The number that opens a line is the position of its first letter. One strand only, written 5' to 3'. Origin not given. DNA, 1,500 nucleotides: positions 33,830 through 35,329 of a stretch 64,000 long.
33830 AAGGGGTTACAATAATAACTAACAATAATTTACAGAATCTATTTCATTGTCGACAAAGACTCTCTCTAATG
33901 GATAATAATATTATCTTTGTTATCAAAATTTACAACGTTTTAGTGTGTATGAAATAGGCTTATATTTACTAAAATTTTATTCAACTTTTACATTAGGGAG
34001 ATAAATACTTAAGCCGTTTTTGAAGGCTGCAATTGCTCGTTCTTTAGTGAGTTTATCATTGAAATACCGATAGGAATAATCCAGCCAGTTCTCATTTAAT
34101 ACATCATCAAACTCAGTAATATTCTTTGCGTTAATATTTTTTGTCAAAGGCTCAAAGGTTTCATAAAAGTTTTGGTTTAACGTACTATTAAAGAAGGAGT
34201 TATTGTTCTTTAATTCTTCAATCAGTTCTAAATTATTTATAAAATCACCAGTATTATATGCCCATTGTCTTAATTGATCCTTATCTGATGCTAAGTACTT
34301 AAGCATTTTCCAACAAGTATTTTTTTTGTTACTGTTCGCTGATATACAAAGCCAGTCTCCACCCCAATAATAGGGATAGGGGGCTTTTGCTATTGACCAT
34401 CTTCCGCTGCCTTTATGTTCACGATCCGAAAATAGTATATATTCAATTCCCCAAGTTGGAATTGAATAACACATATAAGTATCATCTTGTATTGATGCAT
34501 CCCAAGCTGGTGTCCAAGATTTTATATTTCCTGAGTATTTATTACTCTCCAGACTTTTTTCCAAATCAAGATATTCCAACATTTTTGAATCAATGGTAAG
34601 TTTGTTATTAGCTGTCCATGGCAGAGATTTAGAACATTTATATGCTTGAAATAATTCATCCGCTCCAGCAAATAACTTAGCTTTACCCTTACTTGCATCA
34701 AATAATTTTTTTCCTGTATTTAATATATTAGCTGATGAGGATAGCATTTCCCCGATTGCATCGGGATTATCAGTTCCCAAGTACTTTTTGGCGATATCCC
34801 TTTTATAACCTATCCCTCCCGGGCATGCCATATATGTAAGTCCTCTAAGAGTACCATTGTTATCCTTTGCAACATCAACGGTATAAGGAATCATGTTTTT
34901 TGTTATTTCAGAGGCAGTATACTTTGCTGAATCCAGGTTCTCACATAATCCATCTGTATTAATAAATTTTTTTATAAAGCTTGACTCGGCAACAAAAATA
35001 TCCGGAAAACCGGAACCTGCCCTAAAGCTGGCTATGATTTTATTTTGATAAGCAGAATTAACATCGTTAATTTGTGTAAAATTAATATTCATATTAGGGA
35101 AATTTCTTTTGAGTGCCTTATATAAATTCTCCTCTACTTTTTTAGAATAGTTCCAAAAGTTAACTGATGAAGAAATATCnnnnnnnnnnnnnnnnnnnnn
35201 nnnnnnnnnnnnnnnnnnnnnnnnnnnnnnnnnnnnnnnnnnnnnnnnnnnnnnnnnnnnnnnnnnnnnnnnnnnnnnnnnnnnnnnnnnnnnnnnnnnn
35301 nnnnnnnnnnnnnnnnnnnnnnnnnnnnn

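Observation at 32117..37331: Three tandem paralogs of a secreted CuAO-N-like domain fused to an orphan solute-binding domain, with no ABC permease or ATPase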

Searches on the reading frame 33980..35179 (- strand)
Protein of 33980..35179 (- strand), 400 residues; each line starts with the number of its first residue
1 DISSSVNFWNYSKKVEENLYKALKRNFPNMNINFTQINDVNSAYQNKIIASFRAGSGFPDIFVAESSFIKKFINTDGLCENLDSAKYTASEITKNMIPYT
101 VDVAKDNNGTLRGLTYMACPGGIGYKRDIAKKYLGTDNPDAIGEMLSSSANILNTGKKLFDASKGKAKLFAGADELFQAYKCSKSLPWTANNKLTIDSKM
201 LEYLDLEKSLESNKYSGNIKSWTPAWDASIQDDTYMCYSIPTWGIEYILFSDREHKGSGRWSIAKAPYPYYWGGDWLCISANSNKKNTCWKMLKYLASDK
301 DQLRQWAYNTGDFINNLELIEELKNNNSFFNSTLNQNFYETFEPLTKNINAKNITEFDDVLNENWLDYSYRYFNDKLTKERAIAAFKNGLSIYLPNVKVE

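Call 37: find_related_loci(query=A1, collection=genome_contigs, flank=10000)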
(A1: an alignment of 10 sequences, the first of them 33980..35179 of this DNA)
Query A1 (400 aa) in genome_contigs; peptide patterns used: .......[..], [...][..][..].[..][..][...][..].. (x = any residue, [..] = any of these).
317 stretches matched a pattern; 252 encode a relative of the query (tblastn E <= 1e-3); the best 80 are kept; 80 distinct loci.
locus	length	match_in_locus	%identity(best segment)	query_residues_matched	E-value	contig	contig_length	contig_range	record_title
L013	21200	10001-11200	70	1-400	0e+0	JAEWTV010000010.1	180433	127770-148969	MAG: Bacillota bacterium isolate OH_SDB_158 k127_462767, whole genome shotgun sequence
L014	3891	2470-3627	55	3-387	2e-148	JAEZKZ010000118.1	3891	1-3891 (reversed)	MAG: Bacillota bacterium isolate OH_CDB_54 k127_327956, whole genome shotgun sequence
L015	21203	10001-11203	45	1-400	3e-127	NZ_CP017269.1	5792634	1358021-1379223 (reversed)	Geosporobacter ferrireducens strain IRF9 chromosome, complete genome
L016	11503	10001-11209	46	1-400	3e-127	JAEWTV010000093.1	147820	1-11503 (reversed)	MAG: Bacillota bacterium isolate OH_SDB_158 k127_1024813, whole genome shotgun sequence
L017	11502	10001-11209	46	1-400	5e-126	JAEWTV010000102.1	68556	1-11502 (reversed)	MAG: Bacillota bacterium isolate OH_SDB_158 k127_481474, whole genome shotgun sequence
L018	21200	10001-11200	42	1-400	9e-119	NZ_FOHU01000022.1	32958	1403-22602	Natronincola peptidivorans strain DSM 18979, whole genome shotgun sequence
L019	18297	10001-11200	41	1-400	3e-115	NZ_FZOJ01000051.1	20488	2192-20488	Anaerovirgula multivorans strain SCA, whole genome shotgun sequence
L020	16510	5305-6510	39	1-400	1e-108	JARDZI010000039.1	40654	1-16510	MAG: Clostridiales bacterium isolate L_E1_T20_C_bin.95 scaffold_4544, whole genome shotgun sequence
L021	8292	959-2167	42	1-400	2e-107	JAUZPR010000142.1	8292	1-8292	MAG: Bacillota bacterium isolate bin149(14d) MHFJPFEE_142, whole genome shotgun sequence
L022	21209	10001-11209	41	1-400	1e-104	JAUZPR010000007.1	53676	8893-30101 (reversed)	MAG: Bacillota bacterium isolate bin149(14d) MHFJPFEE_7, whole genome shotgun sequence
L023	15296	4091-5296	35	1-400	6e-99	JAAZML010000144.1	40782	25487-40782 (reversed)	MAG: Clostridium sp. isolate AS23ysBPME_38 33492_AS23, whole genome shotgun sequence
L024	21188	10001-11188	37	1-394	1e-95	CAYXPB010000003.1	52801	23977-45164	MAG TPA_asm: uncultured Acetivibrio sp. isolate binchicken_co39_530 genome assembly, contig: NODE_1401_length_52801_cov_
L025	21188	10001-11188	40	2-400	5e-95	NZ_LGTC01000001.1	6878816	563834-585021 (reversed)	Pseudobacteroides cellulosolvens ATCC 35603 = DSM 2933 ctg1, whole genome shotgun sequence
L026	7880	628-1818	36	1-400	3e-92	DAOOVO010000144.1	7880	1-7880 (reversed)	MAG TPA_asm: Pseudobacteroides sp. isolate AMR_MDS_2439 NODE_5575_length_7880_cov_29.500192, whole genome shotgun sequen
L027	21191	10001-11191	37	1-400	4e-90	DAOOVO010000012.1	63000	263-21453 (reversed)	MAG TPA_asm: Pseudobacteroides sp. isolate AMR_MDS_2439 NODE_257_length_63000_cov_26.351227, whole genome shotgun sequen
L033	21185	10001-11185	35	4-400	4e-84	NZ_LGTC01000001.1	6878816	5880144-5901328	Pseudobacteroides cellulosolvens ATCC 35603 = DSM 2933 ctg1, whole genome shotgun sequence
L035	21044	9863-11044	37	6-396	2e-82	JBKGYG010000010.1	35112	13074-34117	MAG: Eubacteriales bacterium isolate C1M08_25 NODE_426_length_35112_cov_7.596999, whole genome shotgun sequence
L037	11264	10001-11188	34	1-400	6e-72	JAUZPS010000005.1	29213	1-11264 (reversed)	MAG: Bacillota bacterium isolate bin150(14d) FHPBLPLK_5, whole genome shotgun sequence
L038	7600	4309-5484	35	8-391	5e-70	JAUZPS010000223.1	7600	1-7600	MAG: Bacillota bacterium isolate bin150(14d) FHPBLPLK_223, whole genome shotgun sequence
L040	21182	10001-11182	32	1-400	2e-67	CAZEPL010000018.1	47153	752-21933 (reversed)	MAG TPA_asm: uncultured Spirochaetaceae bacterium isolate binchicken_co228_579 genome assembly, contig: NODE_806_length_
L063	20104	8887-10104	36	1-396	4e-88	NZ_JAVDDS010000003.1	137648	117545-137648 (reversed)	Herbivorax sp. ANBcel31 3, whole genome shotgun sequence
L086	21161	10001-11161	28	2-388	7e-57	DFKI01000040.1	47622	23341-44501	MAG TPA_asm: Treponema sp. UBA3649 UBA3649_contig_119904, whole genome shotgun sequence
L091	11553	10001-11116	30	28-398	5e-56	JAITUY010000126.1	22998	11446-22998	MAG: Treponema sp. isolate TD114a_bin7 k119_498652, whole genome shotgun sequence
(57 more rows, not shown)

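Call 43: search_protein_families(library=pfam, proteins=[L024:9605-11209:+, L091:9572-11128:+, L086:11842-13569:+, L038:4084-5835:+, L040:8618-11182:+, L035:9689-11059:+, L035:11144-12718:+, L063:8536-10119:+, L033:9656-11185:+, L037:9491-11188:+], max_evalue=0.001)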
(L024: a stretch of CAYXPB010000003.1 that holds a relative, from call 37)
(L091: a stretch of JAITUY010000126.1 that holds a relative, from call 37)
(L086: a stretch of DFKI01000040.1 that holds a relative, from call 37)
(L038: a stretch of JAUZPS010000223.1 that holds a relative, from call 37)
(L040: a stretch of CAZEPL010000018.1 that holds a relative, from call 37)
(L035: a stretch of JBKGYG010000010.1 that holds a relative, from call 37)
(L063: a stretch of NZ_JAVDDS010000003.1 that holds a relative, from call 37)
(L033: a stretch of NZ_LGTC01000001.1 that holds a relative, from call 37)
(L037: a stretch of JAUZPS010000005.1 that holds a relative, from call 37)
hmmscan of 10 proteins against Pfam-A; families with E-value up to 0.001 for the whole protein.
L024:9605-11209:+ (535 aa): 2 families
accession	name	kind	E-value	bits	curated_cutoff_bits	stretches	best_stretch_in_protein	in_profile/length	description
PF00404.24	Dockerin_1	-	3.4e-15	56.4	22.9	1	54-112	1-57/57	Dockerin type I domain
PF01547.30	SBP_bac_1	-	1.5e-11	45.3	26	1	149-434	12-304/307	Bacterial extracellular solute-binding protein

L091:9572-11128:+ (519 aa): 2 families
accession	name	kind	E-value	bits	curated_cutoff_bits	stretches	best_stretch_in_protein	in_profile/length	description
PF13416.11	SBP_bac_8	-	7.6e-21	75.6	27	2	139-256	6-117/279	Bacterial extracellular solute-binding protein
PF01547.30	SBP_bac_1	-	2.4e-18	67.6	26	1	133-275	12-148/307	Bacterial extracellular solute-binding protein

L086:11842-13569:+ (576 aa): 2 families
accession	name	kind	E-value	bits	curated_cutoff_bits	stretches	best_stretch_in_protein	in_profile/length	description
PF01547.30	SBP_bac_1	-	2.6e-22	80.7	26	2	177-327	4-147/307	Bacterial extracellular solute-binding protein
PF13416.11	SBP_bac_8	-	5.4e-20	72.8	27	1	192-502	6-267/279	Bacterial extracellular solute-binding protein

L038:4084-5835:+ (584 aa): 1 family
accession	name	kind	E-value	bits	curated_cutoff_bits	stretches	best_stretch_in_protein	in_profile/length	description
PF13416.11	SBP_bac_8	-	6.5e-12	46.3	27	1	131-385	37-258/279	Bacterial extracellular solute-binding protein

L040:8618-11182:+ (855 aa): 2 families
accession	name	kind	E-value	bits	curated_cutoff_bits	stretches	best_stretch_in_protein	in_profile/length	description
PF13416.11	SBP_bac_8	-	3.2e-33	116.2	27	2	50-337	2-255/279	Bacterial extracellular solute-binding protein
PF01547.30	SBP_bac_1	-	3.8e-32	112.9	26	3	42-325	3-301/307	Bacterial extracellular solute-binding protein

L035:9689-11059:+ (457 aa): 1 family
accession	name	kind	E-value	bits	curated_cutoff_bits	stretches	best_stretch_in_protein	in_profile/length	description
PF01547.30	SBP_bac_1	-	6.8e-10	39.9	26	1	72-358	10-304/307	Bacterial extracellular solute-binding protein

L035:11144-12718:+ (525 aa): 3 families
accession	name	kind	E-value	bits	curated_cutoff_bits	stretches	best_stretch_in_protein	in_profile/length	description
PF13416.11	SBP_bac_8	-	5.6e-14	53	27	1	137-425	1-247/279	Bacterial extracellular solute-binding protein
PF01547.30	SBP_bac_1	-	4.7e-09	37.1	26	1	135-425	10-304/307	Bacterial extracellular solute-binding protein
PF07833.16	Cu_amine_oxidN1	-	1.1e-06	29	24.2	1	37-101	40-108/108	Copper amine oxidase N-terminal domain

L063:8536-10119:+ (528 aa): 3 families
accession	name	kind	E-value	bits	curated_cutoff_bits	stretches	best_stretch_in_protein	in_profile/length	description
PF13416.11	SBP_bac_8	-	6e-14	52.9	27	1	135-443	1-266/279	Bacterial extracellular solute-binding protein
PF01547.30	SBP_bac_1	-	1.8e-10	41.7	26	1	134-423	11-304/307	Bacterial extracellular solute-binding protein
PF07833.16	Cu_amine_oxidN1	-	7.2e-08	32.8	24.2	1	59-94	72-107/108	Copper amine oxidase N-terminal domain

L033:9656-11185:+ (510 aa): 3 families
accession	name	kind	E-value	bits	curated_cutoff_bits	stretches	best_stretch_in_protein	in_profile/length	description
PF13416.11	SBP_bac_8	-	5.8e-19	69.4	27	1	131-433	2-268/279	Bacterial extracellular solute-binding protein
PF01547.30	SBP_bac_1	-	8.4e-16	59.3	26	1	127-411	9-304/307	Bacterial extracellular solute-binding protein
PF07833.16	Cu_amine_oxidN1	-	1.8e-07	31.5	24.2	1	60-102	10-52/108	Copper amine oxidase N-terminal domain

L037:9491-11188:+ (566 aa): 3 families
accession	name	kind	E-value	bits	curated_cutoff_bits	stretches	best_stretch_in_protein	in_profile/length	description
PF07833.16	Cu_amine_oxidN1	-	5.7e-29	100.7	24.2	1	53-150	11-108/108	Copper amine oxidase N-terminal domain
PF13416.11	SBP_bac_8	-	3.8e-12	47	27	1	189-495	2-272/279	Bacterial extracellular solute-binding protein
PF01547.30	SBP_bac_1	-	6.6e-10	39.9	26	1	187-468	11-303/307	Bacterial extracellular solute-binding protein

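Call 67: search_solved_structures(query=A1, max_evalue=1e-10, show_alignments=1)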
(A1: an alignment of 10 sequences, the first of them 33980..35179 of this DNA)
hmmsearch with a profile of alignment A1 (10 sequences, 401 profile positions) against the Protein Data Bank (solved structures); distinct sequences matched with E-value up to 1e-10: 4.
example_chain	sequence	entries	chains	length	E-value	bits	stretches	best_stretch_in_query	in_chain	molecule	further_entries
8bfy_A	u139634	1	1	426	6.5e-24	87.7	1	15-369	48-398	Putative secreted cellobiose-binding (Transport system associated)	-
5ixp_A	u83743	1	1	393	1.2e-21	80.2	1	5-371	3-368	Extracellular solute-binding protein family 1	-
1eu8_A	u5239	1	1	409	7.3e-13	51.3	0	21-153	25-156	TREHALOSE/MALTOSE BINDING PROTEIN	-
6rjy_A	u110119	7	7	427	2.4e-12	49.6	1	13-392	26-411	Arabino-oligosaccharids-binding protein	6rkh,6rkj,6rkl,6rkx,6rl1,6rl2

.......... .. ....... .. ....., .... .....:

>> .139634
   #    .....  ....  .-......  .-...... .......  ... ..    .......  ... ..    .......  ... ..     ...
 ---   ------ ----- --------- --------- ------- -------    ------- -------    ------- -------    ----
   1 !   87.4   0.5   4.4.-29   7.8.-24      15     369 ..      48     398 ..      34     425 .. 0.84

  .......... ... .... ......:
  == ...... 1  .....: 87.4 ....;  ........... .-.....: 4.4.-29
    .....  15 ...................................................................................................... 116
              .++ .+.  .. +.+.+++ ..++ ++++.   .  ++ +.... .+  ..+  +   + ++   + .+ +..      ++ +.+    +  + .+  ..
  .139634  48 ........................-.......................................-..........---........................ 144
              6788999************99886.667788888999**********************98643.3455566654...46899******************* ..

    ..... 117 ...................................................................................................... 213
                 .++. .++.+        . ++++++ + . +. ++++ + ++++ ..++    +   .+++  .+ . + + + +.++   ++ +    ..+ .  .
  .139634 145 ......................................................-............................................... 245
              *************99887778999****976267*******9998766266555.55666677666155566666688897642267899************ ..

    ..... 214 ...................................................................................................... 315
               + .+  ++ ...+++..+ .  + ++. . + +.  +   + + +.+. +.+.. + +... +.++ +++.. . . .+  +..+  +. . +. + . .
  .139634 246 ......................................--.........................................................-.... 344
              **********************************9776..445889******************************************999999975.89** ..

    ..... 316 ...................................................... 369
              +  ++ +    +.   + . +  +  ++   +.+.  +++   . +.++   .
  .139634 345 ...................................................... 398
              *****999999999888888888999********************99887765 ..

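Call 103: search_protein_representatives(alignment_id=A4)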
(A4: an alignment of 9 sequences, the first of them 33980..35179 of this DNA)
Query: 9 sequences, 401 profile positions. Proteins with E-value up to 0.001 (for the whole library): 2558; up to 1e-10: 1583; up to 1e-30: 768. The best 150 are listed.
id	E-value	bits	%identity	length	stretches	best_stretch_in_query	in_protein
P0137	1.5e-200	682.5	-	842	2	5-401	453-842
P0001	1.9e-198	675.6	-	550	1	1-401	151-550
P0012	1.6e-196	669.2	-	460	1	1-401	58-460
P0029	6.3e-158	542.1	-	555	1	2-397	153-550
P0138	8.9e-153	525.2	-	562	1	1-400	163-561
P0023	2.8e-142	490.6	-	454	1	2-401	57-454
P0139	3.6e-141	486.9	-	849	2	4-395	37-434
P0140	2.2e-137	474.5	-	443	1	5-400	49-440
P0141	5.5e-132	456.7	-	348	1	58-398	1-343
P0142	7.2e-129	446.5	-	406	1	2-345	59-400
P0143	5.1e-128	443.7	-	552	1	3-400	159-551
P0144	5.9e-128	443.4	-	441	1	3-397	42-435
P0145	1.4e-126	438.9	-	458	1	2-395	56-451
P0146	6.2e-126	436.8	-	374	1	2-318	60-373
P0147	5.4e-121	420.5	-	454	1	3-396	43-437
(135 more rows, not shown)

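Call 105: search_protein_families(library=pfam, alignment_id=A5, max_evalue=0.0001)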
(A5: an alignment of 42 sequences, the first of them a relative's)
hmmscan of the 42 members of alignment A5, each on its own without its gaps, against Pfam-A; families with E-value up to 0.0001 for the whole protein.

A. member 1, P0138 (562 aa): 3 families
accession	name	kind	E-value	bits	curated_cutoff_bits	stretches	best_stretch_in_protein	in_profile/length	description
PF07833.16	Cu_amine_oxidN1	-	1.4e-37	128.3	24.2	1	34-139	2-107/108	Copper amine oxidase N-terminal domain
PF13416.11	SBP_bac_8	-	1.4e-14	55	27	1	185-480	6-265/279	Bacterial extracellular solute-binding protein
PF01547.30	SBP_bac_1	-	4.6e-07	30.6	26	1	182-462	11-305/307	Bacterial extracellular solute-binding protein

B. families by the number of members that match (of 42 scanned): 20 families
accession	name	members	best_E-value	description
PF01547.30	SBP_bac_1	31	9e-36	Bacterial extracellular solute-binding protein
PF13416.11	SBP_bac_8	26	3.2e-41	Bacterial extracellular solute-binding protein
PF07833.16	Cu_amine_oxidN1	4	1.4e-37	Copper amine oxidase N-terminal domain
PF00656.27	Peptidase_C14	2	6.1e-42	Caspase domain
PF13240.11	Zn_Ribbon_1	2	3.5e-07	zinc-ribbon domain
PF07538.16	ChW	1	1.6e-95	Clostridial hydrophobic W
PF13407.12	Peripla_BP_4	1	5.2e-54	Periplasmic binding protein domain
PF13946.11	DUF4214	1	2.3e-52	Domain of unknown function (DUF4214)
PF00069.31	Pkinase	1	3.7e-48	Protein kinase domain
PF07714.23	PK_Tyr_Ser-Thr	1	2.9e-35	Protein tyrosine and serine/threonine kinase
PF12833.13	HTH_18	1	9.6e-17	Helix-turn-helix domain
PF13306.12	LRR_5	1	4.1e-10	BspA type Leucine rich repeat region (6 copies)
PF00165.29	HTH_AraC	1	2e-09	Bacterial regulatory helix-turn-helix proteins, AraC family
PF00404.24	Dockerin_1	1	3e-07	Dockerin type I domain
PF14559.12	TPR_19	1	4.4e-07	Tetratricopeptide repeat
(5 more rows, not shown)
